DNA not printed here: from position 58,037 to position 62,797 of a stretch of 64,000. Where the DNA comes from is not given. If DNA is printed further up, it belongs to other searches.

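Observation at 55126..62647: Mobile-element-borne two-gene surface module: a collagen-like stalk with a cohesin tip plus a cohesin+dockerin+LRR partner, possibly a self-docking fibre/adhesin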

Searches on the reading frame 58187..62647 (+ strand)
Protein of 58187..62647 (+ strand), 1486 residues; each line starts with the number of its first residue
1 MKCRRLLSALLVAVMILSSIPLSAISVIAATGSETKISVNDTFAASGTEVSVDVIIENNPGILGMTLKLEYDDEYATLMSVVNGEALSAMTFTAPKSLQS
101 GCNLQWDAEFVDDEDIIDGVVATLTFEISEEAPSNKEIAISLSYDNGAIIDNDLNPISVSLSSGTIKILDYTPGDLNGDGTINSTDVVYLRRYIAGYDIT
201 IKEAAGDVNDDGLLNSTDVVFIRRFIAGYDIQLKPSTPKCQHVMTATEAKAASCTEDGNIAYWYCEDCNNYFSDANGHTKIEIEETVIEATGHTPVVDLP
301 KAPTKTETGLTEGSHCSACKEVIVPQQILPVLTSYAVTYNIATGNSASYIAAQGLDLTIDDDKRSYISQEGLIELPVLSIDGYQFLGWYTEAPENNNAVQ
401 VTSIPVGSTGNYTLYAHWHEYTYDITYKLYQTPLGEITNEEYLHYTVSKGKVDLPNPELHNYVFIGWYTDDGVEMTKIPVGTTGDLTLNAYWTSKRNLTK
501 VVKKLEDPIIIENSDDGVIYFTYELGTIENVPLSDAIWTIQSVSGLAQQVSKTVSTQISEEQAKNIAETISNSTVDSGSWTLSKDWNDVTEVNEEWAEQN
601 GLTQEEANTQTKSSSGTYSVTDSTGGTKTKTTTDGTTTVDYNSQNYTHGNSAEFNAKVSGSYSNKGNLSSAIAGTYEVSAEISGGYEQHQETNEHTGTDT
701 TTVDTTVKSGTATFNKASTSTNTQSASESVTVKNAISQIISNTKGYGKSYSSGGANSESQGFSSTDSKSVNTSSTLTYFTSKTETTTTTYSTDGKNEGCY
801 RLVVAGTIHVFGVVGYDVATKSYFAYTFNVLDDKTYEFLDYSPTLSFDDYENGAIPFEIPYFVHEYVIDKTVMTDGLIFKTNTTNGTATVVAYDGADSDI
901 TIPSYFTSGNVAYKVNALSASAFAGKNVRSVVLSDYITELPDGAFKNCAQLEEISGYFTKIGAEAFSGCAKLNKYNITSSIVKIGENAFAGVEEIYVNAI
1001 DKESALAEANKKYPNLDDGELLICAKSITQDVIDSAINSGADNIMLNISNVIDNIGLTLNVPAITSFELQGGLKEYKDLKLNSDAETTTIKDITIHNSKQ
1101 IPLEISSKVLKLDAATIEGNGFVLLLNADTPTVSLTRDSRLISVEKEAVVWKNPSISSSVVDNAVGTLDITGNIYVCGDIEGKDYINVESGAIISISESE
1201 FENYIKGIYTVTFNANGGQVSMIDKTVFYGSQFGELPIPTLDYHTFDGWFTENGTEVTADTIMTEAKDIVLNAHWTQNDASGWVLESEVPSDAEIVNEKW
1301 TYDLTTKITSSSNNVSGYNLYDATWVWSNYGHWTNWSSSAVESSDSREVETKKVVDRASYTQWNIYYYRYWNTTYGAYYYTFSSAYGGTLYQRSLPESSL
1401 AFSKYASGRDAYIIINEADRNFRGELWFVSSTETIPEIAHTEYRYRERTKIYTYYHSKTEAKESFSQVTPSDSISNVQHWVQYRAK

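Call 3: search_protein_families(library=pfam, proteins=[window:58187-62647:+], max_evalue=0.01)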
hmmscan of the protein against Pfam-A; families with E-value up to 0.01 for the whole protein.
window:58187-62647:+ (1486 aa): 3 families
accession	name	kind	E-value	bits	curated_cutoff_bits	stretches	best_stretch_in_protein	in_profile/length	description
PF09479.16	Flg_new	-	1.4e-20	73.6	27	3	1209-1274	1-65/65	Listeria-Bacteroides repeat domain (List_Bact_rpt)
PF13306.12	LRR_5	-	2.6e-14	53.7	27.7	1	918-995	3-81/127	BspA type Leucine rich repeat region (6 copies)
PF00404.24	Dockerin_1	-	3.6e-12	46.7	22.9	1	173-226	1-56/57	Dockerin type I domain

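Call 4: search_protein_families(library=ncbifam, proteins=[window:58187-62647:+], max_evalue=0.01)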
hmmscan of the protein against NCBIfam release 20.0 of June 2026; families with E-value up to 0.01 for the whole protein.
window:58187-62647:+ (1486 aa): 1 family
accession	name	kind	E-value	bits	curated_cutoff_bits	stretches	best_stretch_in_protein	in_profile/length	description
TIGR02543.1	List_Bact_rpt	repeat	7.7e-15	55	20.95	3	381-421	4-43/44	TIGR02543 family repeat protein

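Call 11: search_protein_families(library=phrogs, proteins=[window:58187-62647:+], max_evalue=0.001)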
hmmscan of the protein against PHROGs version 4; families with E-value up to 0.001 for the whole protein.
window:58187-62647:+ (1486 aa): 1 family
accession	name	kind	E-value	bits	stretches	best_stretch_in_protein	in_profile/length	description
phrog_18805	-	unknown function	2.7e-11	44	1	907-1007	312-410/457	-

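Call 17: find_encoding_contigs(protein=window:58187-62647:+, flank=10000, max_places=6)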
Protein window:58187-62647:+ (1486 aa): no gene with exactly this product is on record in the collection.

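Call 18: find_homologous_proteins(query=window:58187-62647:+, max_evalue=0.00001)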
Query window:58187-62647:+ (1486 aa): 3161 proteins with E <= 0.00001 among 8000 candidates; the best 120 are listed.
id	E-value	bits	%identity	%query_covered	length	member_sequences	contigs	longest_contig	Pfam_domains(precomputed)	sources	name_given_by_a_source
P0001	0.0e+0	3315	100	100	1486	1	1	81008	PF09479.17,PF13306.13,PF00404.25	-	-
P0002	0.0e+0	2281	70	100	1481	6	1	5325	PF09479.17,PF13306.13,PF00404.25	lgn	-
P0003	0.0e+0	2214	68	100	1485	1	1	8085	PF09479.17,PF13306.13,PF00404.25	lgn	-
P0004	0.0e+0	2210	68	100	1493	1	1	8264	PF09479.17,PF13306.13,PF00404.25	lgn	-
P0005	0.0e+0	2203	68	100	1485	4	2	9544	PF09479.17,PF13306.13,PF00404.25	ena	-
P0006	0.0e+0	2175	67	100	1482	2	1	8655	PF09479.17,PF13306.13,PF00404.25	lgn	-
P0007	0.0e+0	2161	67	100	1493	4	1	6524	PF09479.17,PF13306.13,PF00404.25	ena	-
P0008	0.0e+0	2151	66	100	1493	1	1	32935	PF09479.17,PF13306.13,PF00404.25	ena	-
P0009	0.0e+0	2137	66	99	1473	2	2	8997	PF09479.17,PF13306.13,PF00404.25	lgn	-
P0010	0.0e+0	2123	66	99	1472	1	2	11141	PF09479.17,PF13306.13,PF00404.25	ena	-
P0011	0.0e+0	2063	63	100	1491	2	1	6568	PF09479.17,PF13306.13,PF00404.25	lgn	-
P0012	0.0e+0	2025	62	100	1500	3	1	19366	PF09479.17,PF13306.13,PF00404.25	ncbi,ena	-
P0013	0.0e+0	1971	60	100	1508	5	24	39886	PF09479.17,PF13306.13,PF00404.25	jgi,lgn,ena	-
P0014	0.0e+0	1958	61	100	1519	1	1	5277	PF09479.17,PF13306.13,PF00404.25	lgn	-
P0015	0.0e+0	1944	62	99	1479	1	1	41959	PF09479.17,PF13306.13,PF00404.25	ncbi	-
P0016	0.0e+0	1930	61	100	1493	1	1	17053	PF09479.17,PF13306.13,PF00404.25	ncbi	-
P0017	0.0e+0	1927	61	100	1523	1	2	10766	PF09479.17,PF13306.13,PF00404.25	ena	-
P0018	0.0e+0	1884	67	86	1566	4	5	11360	PF09479.17,PF13306.13,PF00404.25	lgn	-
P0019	0.0e+0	1860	58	100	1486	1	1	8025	PF09479.17,PF13306.13,PF00404.25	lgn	-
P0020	0.0e+0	1839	57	100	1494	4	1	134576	PF09479.17,PF13306.13,PF00404.25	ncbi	-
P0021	0.0e+0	1831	66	84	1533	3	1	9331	PF09479.17,PF13306.13,PF00395.26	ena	-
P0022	0.0e+0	1812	64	86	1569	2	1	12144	PF09479.17,PF13306.13,PF00404.25,PF03793.25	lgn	-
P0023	0.0e+0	1801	57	100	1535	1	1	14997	PF09479.17,PF13306.13,PF00404.25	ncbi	-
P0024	0.0e+0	1767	56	100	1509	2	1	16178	PF09479.17,PF13306.13,PF00404.25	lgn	-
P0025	0.0e+0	1716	55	100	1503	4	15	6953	PF09479.17,PF13306.13,PF00404.25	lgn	-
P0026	0.0e+0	1645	52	100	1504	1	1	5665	PF09479.17,PF13306.13,PF00404.25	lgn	-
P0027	0.0e+0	1637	51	100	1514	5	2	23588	PF09479.17,PF13306.13,PF00404.25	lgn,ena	-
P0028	0.0e+0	1589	56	86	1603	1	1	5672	PF09479.17,PF13306.13,PF00404.25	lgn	-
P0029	0.0e+0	1581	51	100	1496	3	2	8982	PF09479.17,PF13306.13,PF00404.25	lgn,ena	-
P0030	0.0e+0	1554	51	100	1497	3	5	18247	PF09479.17,PF13306.13,PF00404.25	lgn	-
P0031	0.0e+0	1529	49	100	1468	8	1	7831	PF09479.17,PF13306.13,PF00404.25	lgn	-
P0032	0.0e+0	1525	55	86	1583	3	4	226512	PF09479.17,PF13306.13,PF00404.25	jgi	-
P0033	0.0e+0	1523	54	86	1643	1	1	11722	PF09479.17,PF13306.13,PF00404.25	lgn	-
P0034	0.0e+0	1521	49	100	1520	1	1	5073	PF09479.17,PF13306.13,PF00404.25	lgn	-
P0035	0.0e+0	1516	49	100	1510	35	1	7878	PF09479.17,PF13306.13,PF00404.25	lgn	-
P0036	0.0e+0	1512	50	100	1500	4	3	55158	PF09479.17,PF13306.13,PF00404.25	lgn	-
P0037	0.0e+0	1504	49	100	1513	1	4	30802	PF09479.17,PF13306.13,PF00404.25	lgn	-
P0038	0.0e+0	1503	50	100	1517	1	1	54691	PF09479.17,PF13306.13,PF00404.25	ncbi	-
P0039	0.0e+0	1494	52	92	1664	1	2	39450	PF09479.17,PF13306.13,PF00404.25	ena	-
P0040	0.0e+0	1478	48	100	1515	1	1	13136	PF09479.17,PF13306.13,PF00404.25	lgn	-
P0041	0.0e+0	1472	49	100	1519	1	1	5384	PF09479.17,PF13306.13,PF00404.25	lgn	-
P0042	0.0e+0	1470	48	100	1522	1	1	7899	PF09479.17,PF13306.13,PF00404.25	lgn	-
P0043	0.0e+0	1464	49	100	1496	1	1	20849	PF09479.17,PF13306.13,PF00404.25,PF00963.25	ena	-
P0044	0.0e+0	1451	54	86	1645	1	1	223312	PF09479.17,PF13306.13,PF00404.25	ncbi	-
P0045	0.0e+0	1451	49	100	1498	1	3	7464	PF09479.17,PF13306.13,PF00404.25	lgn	-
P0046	0.0e+0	1449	55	85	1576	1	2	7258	PF09479.17,PF13306.13,PF00404.25,PF00963.25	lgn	-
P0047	0.0e+0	1449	53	86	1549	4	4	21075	PF09479.17,PF13306.13,PF00404.25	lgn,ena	-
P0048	0.0e+0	1447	51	86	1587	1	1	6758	PF09479.17,PF13306.13,PF00404.25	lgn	-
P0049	0.0e+0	1444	47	100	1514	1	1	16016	PF09479.17,PF13306.13,PF00404.25,PF00963.25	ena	-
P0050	0.0e+0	1426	53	86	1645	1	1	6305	PF09479.17,PF13306.13,PF00404.25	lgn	-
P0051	0.0e+0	1426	52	86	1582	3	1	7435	PF09479.17,PF13306.13,PF00404.25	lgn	-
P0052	0.0e+0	1424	54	85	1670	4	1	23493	PF09479.17,PF13306.13,PF00404.25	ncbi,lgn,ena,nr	ncbi:MAG: InlB B-repeat-containing protein [Oscillospiraceae bacterium]|nr:InlB B-repeat-containing 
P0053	0.0e+0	1410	46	100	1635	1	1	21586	PF09479.17,PF13306.13,PF00404.25,PF00963.25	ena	-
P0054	0.0e+0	1406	53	86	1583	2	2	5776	PF09479.17,PF13306.13,PF00404.25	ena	-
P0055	0.0e+0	1399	47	100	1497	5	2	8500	PF09479.17,PF13306.13,PF00404.25,PF00963.25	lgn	-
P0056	0.0e+0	1396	53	86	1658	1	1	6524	PF09479.17,PF13306.13,PF00404.25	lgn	-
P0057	0.0e+0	1393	53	82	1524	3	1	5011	PF09479.17,PF13306.13,PF00404.25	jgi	jgi:uncharacterized repeat protein (TIGR02543 family)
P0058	0.0e+0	1381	46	100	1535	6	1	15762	PF09479.17,PF13306.13,PF00404.25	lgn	-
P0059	0.0e+0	1375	52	86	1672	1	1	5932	PF09479.17,PF13306.13,PF00404.25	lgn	-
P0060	0.0e+0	1370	48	92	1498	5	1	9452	PF09479.17,PF13306.13,PF00404.25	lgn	-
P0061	0.0e+0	1367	47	100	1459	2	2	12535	PF09479.17,PF13306.13,PF00404.25,PF00963.25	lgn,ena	-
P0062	0.0e+0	1360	46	98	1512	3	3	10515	PF09479.17,PF13306.13,PF00404.25,PF00963.25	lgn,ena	-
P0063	0.0e+0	1355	51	86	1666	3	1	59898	PF09479.17,PF13306.13,PF00404.25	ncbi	-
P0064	0.0e+0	1355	47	100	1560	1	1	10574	PF09479.17,PF13306.13,PF00404.25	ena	-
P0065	0.0e+0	1352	51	86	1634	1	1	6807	PF09479.17,PF13306.13,PF00404.25,PF07523.19,PF26918.1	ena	-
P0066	0.0e+0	1348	50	86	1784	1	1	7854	PF09479.17,PF13306.13,PF00404.25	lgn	-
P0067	0.0e+0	1346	47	100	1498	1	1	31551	PF09479.17,PF13306.13,PF00404.25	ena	-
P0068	0.0e+0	1343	51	86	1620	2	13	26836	PF09479.17,PF13306.13,PF00404.25,PF00963.25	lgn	-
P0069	0.0e+0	1331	50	86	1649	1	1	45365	PF09479.17,PF13306.13,PF00404.25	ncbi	-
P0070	0.0e+0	1329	49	86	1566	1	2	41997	PF09479.17,PF13306.13,PF00404.25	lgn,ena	-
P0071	0.0e+0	1324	44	100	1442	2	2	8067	PF09479.17,PF13306.13,PF00404.25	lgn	-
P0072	0.0e+0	1320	50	86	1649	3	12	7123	PF09479.17,PF13306.13,PF00404.25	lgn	-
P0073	0.0e+0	1319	46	100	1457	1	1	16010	PF09479.17,PF13306.13,PF00404.25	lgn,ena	-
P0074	0.0e+0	1319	43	100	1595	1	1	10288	PF09479.17,PF13306.13,PF00404.25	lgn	-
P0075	0.0e+0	1319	50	86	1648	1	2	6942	PF09479.17,PF13306.13,PF00404.25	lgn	-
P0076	0.0e+0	1308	50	85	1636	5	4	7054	PF09479.17,PF13306.13,PF00404.25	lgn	-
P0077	0.0e+0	1304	45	100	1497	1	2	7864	PF09479.17,PF13306.13,PF00404.25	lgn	-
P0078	0.0e+0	1295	47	86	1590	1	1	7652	PF09479.17,PF13306.13,PF00404.25,PF00963.25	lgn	-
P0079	0.0e+0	1280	45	99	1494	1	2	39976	PF09479.17,PF13306.13,PF00404.25,PF00963.25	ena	-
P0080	0.0e+0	1279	49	70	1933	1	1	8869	PF09479.17,PF13306.13,PF00404.25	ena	-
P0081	0.0e+0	1277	44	100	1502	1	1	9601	PF09479.17,PF13306.13,PF00404.25,PF00963.25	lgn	-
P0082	0.0e+0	1275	43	100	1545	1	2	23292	PF09479.17,PF13306.13,PF00404.25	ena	-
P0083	0.0e+0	1275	43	100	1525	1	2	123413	PF09479.17,PF13306.13,PF00404.25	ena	-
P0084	0.0e+0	1274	43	100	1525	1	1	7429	PF09479.17,PF13306.13,PF00404.25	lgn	-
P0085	0.0e+0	1272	44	100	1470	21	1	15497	PF09479.17,PF13306.13,PF00404.25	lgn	-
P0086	0.0e+0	1272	43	100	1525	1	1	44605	PF09479.17,PF13306.13,PF00404.25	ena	-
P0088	0.0e+0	1270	43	100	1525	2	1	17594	PF09479.17,PF13306.13,PF00404.25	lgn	-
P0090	0.0e+0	1259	48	86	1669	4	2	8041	PF09479.17,PF13306.13,PF00404.25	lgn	-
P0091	0.0e+0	1244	49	86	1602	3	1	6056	PF09479.17,PF13306.13,PF00404.25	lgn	-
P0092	0.0e+0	1234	57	63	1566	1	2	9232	PF09479.17,PF13306.13,PF13927.13,PF00395.26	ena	-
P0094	0.0e+0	1227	46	86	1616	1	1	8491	PF09479.17,PF13306.13,PF00404.25,PF00963.25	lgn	-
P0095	0.0e+0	1221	42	100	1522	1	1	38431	PF09479.17,PF13306.13,PF00404.25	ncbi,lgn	-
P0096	0.0e+0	1211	43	100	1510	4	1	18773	PF09479.17,PF13306.13,PF00404.25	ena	-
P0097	0.0e+0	1211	48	86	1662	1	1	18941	PF09479.17,PF13306.13,PF00404.25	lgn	-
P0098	0.0e+0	1209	42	100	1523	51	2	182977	PF09479.17,PF13306.13,PF00404.25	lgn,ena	-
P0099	0.0e+0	1206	53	76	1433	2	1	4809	PF09479.17,PF13306.13,PF00404.25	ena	-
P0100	0.0e+0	1199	42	100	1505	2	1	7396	PF09479.17,PF13306.13,PF00404.25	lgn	-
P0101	0.0e+0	1172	47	86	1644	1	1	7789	PF09479.17,PF13306.13,PF00404.25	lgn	-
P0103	0.0e+0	1168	41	100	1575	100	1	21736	PF09479.17,PF13306.13,PF00404.25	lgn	-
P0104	0.0e+0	1162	47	86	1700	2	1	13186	PF09479.17,PF13306.13,PF00404.25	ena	-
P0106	0.0e+0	1151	46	86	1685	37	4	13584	PF09479.17,PF13306.13,PF00404.25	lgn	-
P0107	0.0e+0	1151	43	93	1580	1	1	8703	PF09479.17,PF13306.13,PF00404.25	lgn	-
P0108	0.0e+0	1143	41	99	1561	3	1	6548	PF09479.17,PF13306.13,PF00404.25,PF00963.25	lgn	-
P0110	0.0e+0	1140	44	84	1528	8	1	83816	PF09479.17,PF13306.13,PF00404.25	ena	-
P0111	0.0e+0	1139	43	86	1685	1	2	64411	PF09479.17,PF13306.13,PF00404.25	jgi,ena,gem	jgi:uncharacterized repeat protein (TIGR02543 family)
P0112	0.0e+0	1134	42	98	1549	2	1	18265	PF09479.17,PF13306.13,PF00404.25,PF00963.25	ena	-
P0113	0.0e+0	1133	42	95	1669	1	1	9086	PF09479.17,PF13306.13,PF00404.25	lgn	-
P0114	0.0e+0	1120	44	86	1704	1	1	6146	PF09479.17,PF13306.13,PF00404.25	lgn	-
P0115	0.0e+0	1113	42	98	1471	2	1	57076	PF09479.17,PF13306.13,PF00404.25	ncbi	-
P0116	0.0e+0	1112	44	86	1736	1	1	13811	PF09479.17,PF13306.13,PF00404.25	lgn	-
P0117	0.0e+0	1104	43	86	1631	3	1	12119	PF09479.17,PF13306.13,PF00404.25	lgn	-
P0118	0.0e+0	1090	41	100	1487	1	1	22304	PF09479.17,PF13306.13,PF00404.25,PF00963.25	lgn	-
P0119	0.0e+0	1084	47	74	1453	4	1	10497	PF09479.17,PF13306.13,PF00404.25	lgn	-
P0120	0.0e+0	1081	43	86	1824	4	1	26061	PF09479.17,PF13306.13,PF26182.1,PF00404.25,PF02368.25,PF26918.1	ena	-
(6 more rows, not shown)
